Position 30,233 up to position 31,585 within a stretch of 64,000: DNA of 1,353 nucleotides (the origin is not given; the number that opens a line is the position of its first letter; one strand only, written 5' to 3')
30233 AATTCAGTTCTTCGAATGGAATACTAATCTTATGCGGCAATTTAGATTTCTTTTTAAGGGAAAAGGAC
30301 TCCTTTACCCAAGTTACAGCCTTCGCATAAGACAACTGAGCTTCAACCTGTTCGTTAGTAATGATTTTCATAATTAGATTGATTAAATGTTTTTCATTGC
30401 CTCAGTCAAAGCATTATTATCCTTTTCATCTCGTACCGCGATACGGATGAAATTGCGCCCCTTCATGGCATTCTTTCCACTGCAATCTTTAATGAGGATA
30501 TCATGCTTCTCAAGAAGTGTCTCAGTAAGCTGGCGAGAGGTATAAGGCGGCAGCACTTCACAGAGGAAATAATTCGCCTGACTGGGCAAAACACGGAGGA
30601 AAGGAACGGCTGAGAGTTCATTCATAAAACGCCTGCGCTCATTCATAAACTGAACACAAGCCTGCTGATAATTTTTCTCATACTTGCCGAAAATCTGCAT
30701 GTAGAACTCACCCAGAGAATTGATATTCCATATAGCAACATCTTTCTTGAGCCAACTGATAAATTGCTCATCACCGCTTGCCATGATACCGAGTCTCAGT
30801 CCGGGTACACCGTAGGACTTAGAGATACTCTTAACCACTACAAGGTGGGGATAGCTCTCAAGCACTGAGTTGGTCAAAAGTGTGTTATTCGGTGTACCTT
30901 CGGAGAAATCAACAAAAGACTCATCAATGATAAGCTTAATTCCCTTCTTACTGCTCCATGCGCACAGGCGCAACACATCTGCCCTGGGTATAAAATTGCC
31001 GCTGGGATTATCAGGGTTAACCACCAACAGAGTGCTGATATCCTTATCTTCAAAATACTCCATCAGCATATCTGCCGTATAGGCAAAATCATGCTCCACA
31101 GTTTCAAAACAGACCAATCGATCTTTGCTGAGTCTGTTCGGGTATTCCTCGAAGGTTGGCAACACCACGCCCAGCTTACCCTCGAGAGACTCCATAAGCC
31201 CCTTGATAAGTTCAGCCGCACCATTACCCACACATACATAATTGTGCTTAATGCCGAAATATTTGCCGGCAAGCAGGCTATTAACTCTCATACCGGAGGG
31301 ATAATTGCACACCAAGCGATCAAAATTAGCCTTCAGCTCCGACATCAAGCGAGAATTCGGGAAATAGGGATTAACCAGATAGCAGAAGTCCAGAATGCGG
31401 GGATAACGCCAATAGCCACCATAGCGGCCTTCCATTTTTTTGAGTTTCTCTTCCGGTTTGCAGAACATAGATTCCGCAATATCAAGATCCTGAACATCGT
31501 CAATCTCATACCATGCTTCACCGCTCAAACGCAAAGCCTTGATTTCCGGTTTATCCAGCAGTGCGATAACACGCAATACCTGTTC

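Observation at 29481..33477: Candidate pathway for an opine-like phospho-substituent (e.g. N-carboxyethyl-ethanolamine phosphate) on a surface glycan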

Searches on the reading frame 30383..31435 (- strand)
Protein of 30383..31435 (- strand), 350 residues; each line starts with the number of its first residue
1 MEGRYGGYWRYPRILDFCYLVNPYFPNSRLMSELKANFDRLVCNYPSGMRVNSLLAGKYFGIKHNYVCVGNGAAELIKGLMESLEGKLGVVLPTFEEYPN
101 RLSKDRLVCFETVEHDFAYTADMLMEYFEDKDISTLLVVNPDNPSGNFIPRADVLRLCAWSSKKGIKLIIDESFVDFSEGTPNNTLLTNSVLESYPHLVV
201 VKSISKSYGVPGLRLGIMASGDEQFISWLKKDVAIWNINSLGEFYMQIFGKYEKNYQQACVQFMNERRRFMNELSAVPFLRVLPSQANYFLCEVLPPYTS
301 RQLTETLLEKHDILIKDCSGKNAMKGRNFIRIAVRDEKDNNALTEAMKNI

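Call 21: search_solved_structures(query=window:30383-31435:-, max_evalue=1e-10, show_alignments=3)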
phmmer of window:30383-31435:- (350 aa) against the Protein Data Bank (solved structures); distinct sequences matched with E-value up to 1e-10: 11.
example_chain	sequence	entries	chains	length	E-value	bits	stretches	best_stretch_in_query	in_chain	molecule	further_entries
6oux_A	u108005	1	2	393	5e-44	154.2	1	15-350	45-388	Threonine phosphate decarboxylase-like enzyme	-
3ftb_A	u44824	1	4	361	1.1e-33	120.2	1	8-349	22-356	Histidinol-phosphate aminotransferase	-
1lc5_A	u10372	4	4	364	7.4e-30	107.6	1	13-350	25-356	L-Threonine-O-3-Phosphate Decarboxylase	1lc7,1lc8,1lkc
8bj1_A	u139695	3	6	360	2.3e-23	86.2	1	21-339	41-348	histidinol-phosphate aminotransferase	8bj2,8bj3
8bj4_A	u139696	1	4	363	2.4e-23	86.2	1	21-339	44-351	histidinol-phosphate aminotransferase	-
3fkd_A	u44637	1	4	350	1.9e-18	70.1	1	50-347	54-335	L-threonine-O-3-phosphate decarboxylase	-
3hdo_A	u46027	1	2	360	4.2e-14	55.8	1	22-339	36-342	Histidinol-phosphate aminotransferase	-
3euc_A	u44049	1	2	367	7.4e-14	54.9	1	20-346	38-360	Histidinol-phosphate aminotransferase 2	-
3p1t_A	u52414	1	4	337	5.7e-13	52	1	71-347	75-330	Putative histidinol-phosphate aminotransferase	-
7szp_A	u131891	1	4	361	1.6e-12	50.6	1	58-338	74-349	Histidinol-phosphate aminotransferase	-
1fg3_A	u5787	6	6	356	3.3e-12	49.5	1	57-338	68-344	HISTIDINOL PHOSPHATE AMINOTRANSFERASE | HISTIDINOL-PHOSPHATE AMINOTRANSFERASE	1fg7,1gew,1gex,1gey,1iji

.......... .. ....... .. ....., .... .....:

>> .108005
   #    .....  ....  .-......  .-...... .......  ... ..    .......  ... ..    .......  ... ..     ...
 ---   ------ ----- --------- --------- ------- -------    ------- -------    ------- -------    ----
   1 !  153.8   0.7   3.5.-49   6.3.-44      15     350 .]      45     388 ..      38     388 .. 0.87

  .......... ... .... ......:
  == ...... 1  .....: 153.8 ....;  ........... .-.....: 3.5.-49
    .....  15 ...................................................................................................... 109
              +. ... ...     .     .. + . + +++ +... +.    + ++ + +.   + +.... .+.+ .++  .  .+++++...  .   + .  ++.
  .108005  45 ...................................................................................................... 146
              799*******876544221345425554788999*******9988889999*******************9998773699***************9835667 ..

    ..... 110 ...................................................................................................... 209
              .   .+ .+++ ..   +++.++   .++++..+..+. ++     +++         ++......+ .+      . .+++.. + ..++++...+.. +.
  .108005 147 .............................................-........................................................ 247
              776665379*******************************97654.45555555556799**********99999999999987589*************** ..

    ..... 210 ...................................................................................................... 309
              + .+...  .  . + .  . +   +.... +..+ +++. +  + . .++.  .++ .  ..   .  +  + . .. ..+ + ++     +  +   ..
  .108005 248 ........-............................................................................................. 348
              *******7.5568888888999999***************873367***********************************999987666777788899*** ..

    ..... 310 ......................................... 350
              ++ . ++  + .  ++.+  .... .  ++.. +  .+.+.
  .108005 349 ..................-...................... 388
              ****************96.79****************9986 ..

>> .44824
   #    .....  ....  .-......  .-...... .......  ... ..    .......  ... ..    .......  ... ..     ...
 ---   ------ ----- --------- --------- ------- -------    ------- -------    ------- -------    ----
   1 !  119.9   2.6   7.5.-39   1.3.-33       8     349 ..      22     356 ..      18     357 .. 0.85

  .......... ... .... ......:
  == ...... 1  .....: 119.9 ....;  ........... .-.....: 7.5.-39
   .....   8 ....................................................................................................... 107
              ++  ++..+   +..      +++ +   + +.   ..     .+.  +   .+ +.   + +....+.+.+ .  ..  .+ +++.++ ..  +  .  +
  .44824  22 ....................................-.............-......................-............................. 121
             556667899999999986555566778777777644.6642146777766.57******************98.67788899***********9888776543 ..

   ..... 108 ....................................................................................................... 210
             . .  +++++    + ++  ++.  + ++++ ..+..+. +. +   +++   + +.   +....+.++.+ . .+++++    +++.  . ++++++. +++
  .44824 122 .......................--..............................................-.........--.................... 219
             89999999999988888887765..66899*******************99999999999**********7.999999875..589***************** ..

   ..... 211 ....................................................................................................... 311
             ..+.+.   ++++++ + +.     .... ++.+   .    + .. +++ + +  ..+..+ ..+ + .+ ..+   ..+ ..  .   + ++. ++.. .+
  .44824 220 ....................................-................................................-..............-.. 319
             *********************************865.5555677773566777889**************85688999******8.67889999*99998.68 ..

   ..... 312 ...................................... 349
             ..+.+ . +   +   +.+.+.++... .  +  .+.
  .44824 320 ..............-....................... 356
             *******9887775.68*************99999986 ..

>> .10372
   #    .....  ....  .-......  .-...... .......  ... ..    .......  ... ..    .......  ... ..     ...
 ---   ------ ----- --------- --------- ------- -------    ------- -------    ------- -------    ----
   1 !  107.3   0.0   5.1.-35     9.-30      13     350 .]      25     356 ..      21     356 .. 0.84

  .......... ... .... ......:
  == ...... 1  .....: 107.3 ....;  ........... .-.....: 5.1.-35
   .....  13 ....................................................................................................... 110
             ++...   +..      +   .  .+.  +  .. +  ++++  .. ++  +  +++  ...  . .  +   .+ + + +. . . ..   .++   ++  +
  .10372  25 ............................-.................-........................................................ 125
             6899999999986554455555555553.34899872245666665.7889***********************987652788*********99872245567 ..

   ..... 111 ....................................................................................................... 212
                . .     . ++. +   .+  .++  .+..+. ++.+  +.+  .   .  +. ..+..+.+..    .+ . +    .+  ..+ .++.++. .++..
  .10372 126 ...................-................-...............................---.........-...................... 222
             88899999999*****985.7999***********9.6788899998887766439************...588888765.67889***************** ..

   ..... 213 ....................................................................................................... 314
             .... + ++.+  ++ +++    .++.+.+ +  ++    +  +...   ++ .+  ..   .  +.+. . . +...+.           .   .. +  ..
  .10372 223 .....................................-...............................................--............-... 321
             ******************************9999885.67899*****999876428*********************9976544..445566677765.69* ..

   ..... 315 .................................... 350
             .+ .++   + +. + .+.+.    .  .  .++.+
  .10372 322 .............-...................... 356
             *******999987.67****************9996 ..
